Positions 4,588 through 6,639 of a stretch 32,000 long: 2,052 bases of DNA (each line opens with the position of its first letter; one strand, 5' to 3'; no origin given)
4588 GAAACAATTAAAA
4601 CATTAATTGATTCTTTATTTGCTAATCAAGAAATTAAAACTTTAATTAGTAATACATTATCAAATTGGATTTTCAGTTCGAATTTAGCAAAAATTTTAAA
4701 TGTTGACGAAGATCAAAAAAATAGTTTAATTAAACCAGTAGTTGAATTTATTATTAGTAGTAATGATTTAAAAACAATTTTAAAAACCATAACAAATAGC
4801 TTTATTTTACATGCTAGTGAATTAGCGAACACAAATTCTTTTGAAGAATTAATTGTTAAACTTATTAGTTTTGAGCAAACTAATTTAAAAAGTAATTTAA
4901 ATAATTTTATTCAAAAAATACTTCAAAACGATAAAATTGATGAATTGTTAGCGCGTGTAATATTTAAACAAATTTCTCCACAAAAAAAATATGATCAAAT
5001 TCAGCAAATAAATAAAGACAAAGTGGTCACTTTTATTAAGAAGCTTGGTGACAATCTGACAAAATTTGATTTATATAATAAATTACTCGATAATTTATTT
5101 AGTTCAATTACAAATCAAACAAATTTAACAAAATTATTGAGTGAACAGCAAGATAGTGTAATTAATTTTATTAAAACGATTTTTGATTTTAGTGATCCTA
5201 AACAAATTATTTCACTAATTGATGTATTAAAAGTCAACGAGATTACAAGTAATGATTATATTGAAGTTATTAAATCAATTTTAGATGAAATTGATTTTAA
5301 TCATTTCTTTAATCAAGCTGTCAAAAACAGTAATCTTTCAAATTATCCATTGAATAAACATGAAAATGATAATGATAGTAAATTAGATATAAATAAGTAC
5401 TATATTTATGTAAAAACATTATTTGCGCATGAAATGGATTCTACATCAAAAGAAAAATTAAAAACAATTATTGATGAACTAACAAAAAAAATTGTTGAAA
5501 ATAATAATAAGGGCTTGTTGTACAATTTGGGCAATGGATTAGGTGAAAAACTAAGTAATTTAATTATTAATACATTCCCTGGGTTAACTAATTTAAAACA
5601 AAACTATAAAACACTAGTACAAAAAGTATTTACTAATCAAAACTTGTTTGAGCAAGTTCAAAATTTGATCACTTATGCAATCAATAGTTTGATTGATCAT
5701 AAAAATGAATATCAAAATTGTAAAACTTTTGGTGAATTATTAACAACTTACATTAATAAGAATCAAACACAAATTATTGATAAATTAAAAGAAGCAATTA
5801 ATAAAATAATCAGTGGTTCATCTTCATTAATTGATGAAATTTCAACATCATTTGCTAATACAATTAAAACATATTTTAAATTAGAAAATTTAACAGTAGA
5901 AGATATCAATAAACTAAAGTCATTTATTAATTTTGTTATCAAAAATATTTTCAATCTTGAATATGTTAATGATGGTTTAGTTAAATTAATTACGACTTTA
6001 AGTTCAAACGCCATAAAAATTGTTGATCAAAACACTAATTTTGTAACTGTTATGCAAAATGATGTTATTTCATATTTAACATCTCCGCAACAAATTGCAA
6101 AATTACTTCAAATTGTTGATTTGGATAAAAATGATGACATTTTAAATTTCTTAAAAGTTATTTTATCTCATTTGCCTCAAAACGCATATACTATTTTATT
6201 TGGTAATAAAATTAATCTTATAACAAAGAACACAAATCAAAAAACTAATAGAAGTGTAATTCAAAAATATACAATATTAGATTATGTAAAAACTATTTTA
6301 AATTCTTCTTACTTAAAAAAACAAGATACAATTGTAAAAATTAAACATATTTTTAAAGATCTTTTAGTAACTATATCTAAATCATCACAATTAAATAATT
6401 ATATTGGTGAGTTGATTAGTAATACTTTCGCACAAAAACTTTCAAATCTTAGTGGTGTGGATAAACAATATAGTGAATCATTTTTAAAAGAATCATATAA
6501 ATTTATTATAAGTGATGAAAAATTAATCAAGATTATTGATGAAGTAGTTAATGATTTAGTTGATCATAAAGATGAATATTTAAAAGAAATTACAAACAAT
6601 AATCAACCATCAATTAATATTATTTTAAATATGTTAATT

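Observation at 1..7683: Giant (>2,560 aa) protein built from eight tandem, diverged ~290-aa modules with an alternating A/B pattern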

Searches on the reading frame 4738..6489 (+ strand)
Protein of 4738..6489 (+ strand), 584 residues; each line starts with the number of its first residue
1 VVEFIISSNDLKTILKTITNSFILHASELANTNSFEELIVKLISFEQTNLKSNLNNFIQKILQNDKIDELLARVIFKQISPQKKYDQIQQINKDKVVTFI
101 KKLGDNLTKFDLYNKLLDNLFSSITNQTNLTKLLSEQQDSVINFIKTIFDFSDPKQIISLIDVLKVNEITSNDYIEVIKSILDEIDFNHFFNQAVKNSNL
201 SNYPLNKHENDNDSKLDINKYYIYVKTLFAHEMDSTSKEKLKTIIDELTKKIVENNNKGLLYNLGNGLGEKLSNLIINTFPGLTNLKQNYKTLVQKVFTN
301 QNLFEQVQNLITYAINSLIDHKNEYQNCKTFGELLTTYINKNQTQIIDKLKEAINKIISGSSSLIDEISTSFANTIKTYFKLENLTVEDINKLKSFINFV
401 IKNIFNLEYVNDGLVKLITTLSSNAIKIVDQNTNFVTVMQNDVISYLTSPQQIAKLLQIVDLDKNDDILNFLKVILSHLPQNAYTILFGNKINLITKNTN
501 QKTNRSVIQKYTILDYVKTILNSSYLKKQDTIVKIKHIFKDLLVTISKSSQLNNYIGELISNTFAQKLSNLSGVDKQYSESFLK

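Call 47: predict_structure(alignment_id=A3)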
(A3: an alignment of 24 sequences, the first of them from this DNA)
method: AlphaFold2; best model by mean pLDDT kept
length: 584 residues; sequences in the alignment: 24
mean_pLDDT: 84.2   pTM: 0.73
mean pLDDT of the five models: 84.2, 83.3, 82.5, 80.9, 80.4
residues with pLDDT >= 90: 249; 70-90: 277; 50-70: 21; < 50: 37
segments of 3 or more residues with pLDDT < 50: 195-214, 495-511
pLDDT, mean of each block of 10 residues (from residue 1): 77 89 91 91 93 89 88 90 89 94 90 90 92 90 87 82 89 92 76 48 28 59 89 90 90 68 80 87 91 88 86 92 91 95 92 86 87 92 91 94 91 95 93 87 91 90 91 90 76 47 39 76 87 90 85 84 85 88 82
secondary structure, 60 per line:
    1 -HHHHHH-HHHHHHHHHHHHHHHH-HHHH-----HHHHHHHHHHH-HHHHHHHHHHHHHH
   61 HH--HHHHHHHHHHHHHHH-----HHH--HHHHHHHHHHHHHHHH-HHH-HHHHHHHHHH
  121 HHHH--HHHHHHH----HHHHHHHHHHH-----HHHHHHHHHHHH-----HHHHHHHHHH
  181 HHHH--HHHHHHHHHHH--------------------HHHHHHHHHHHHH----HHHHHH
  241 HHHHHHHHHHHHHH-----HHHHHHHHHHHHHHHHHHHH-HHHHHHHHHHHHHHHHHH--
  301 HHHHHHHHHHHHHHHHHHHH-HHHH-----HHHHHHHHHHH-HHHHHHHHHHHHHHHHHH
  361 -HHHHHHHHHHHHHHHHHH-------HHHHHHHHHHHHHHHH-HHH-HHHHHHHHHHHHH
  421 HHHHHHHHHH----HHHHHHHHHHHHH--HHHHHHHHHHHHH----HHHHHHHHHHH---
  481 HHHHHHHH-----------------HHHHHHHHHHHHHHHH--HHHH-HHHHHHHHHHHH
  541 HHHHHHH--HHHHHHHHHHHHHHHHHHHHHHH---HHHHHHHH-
elements in order: H2-7 H9-24 H26-29 H35-45 H47-62 H65-79 H90-105 H111-124 H127-133 H138-148 H154-165 H171-184 H187-197 H218-230 H235-254 H260-279 H281-298 H301-320 H322-325 H331-341 H343-360 H362-379 H387-402 H408-430 H435-447 H450-462 H467-477 H481-488 H506-521 H524-527 H529-547 H550-572 H576-583

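Call 50: fold_search(model_id=the predicted structure, library=pdb)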
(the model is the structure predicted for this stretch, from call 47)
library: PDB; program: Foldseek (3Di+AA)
matches with E <= 10: 88; with E <= 0.001: 0
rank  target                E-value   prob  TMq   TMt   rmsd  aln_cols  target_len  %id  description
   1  9qvm_H                3.6e-01  0.13  0.10  0.10  25.9       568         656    9  Cryo-EM reconstruction of the NEDD1 anchor protein and CDK5RAP2 bound to the gamma-tubulin ring complex (released 2025-05-21)
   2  4cba                  3.7e-01  0.18  0.12  0.14  21.9       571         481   10  Structural of delta 1-76 CTNNBL1 in space group I222 (released 2013-12-04)
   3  7q4o_A                4.5e-01  0.08  0.09  0.07  29.6       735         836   11  Substrate-bound A-like U2 snRNP (released 2022-03-30)
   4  5dif_C                9.7e-01  0.08  0.11  0.08  28.4       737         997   10  Crystal Structure of CPEB4 NES Peptide in complex with CRM1-Ran-RanBP1 (released 2015-09-16)
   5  8hq3_C                1.0e+00  0.08  0.11  0.08  29.4       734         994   11  KL1 in complex with CRM1-Ran-RanBP1 (released 2023-10-25)
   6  6zfp                  1.0e+00  0.06  0.10  0.04  26.3       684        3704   11  Cryo-EM structure of DNA-PKcs (State 2) (released 2020-10-21)
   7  4n5c_H                1.2e+00  0.08  0.11  0.09  26.8       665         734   11  Crystal structure of Ypp1 (released 2014-01-22)
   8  8pkp_K                1.5e+00  0.11  0.14  0.15  21.1       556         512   11  Cryo-EM structure of the apo Anaphase-promoting complex/cyclosome (APC/C) at 3.2 Angstrom resolution (released 2023-07-19)
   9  9ogo_C                1.6e+00  0.08  0.12  0.08  29.1       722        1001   11  Crystal Structure of KPT185 in complex with CRM1(EH mutant)-Ran-RanBP1 (released 2025-11-26)
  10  9n73_LM               1.6e+00  0.07  0.12  0.08  23.4       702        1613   12  SSU processome maturation and disassembly, State G (released 2025-10-29)
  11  7z8i_m                1.7e+00  0.08  0.14  0.13  31.8       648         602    9  The barbed end complex of dynactin bound to BICDR1 and the cytoplasmic dynein tails (A2, B1, B2) (released 2022-08-17)
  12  6x2u_C                1.8e+00  0.06  0.11  0.08  29.5       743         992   11  Crystal Structure of PKINES peptide bound to CRM1 (released 2020-07-01)
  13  9vm1_C                1.9e+00  0.05  0.10  0.08  28.9       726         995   11  MVM NS2 mutant Nm42 in complex with CRM1-Ran-RanBP1 (released 2025-08-06)
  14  5jlj_C                2.1e+00  0.06  0.11  0.08  28.1       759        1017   10  Crystal Structure of KPT8602 in complex with CRM1-Ran-RanBP1 (released 2016-06-29)
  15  9kzx_3c               2.4e+00  0.04  0.09  0.09  43.0       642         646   10  Cryo-EM structure of the HCV IRES-dependently initiated CMV-stalled 80S ribosome (rotated state) in complexed with eI (released 2025-12-03)
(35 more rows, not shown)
